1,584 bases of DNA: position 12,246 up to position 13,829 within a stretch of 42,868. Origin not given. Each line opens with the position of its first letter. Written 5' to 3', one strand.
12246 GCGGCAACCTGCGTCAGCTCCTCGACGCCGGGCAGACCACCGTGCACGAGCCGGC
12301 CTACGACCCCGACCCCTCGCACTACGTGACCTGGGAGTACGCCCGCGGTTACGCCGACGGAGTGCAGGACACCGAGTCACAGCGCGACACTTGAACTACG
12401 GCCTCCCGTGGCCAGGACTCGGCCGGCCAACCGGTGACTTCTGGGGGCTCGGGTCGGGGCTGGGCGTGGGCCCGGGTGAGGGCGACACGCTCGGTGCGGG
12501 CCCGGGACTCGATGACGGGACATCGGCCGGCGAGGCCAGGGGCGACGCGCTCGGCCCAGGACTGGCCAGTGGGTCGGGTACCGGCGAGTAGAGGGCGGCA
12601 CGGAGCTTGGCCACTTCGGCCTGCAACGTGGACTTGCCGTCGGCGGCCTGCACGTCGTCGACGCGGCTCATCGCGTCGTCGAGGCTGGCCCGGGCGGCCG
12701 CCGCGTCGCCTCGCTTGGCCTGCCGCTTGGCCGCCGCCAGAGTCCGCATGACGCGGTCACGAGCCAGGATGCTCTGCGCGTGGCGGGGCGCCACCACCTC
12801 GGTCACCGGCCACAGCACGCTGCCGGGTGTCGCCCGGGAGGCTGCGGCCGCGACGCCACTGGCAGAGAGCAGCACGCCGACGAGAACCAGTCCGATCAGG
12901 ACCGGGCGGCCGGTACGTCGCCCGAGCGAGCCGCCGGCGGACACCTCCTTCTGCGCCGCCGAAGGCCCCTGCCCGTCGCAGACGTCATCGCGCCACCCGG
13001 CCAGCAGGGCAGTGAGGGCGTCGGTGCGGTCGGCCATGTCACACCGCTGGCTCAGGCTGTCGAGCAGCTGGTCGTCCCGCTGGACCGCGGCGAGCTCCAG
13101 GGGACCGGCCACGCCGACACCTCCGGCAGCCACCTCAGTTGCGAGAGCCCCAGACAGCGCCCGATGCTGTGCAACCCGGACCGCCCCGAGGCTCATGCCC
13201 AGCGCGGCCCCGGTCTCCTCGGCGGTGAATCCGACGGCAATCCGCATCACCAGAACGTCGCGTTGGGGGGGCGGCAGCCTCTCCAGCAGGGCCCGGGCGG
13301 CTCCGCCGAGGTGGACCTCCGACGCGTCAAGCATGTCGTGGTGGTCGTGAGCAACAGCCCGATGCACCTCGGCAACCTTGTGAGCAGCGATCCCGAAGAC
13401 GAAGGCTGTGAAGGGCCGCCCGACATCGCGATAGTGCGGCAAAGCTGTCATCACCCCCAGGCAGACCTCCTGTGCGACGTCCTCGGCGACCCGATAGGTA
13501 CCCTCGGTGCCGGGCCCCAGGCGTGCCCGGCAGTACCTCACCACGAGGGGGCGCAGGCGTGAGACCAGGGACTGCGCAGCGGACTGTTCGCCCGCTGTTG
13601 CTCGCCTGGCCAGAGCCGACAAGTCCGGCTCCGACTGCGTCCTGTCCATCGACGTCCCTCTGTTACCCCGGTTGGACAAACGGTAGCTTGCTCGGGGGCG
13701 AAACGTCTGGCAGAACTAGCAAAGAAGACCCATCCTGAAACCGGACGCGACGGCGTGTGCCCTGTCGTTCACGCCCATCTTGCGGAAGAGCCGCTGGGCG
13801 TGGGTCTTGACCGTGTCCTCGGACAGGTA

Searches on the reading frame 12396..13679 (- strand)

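Call 64: search_protein_families(library=pfam, proteins=[window:12396-13679:-], max_evalue=0.00001)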
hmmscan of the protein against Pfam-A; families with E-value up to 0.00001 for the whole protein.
window:12396-13679:- (427 aa): 4 families
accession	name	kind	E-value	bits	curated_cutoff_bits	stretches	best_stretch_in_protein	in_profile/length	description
PF04542.20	Sigma70_r2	-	1.4e-10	41.3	24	1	38-103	1-62/71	Sigma-70 region 2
PF08281.18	Sigma70_r4_2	-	6.1e-10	39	25.7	1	128-175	4-51/54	Sigma-70, region 4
PF04545.22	Sigma70_r4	-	2.6e-09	36.9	24.1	1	131-175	1-45/50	Sigma-70, region 4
PF16751.10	RsdA_SigD_bd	-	4.6e-08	33.6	26.7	1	196-234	2-43/46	Anti-sigma-D factor RsdA to sigma factor binding region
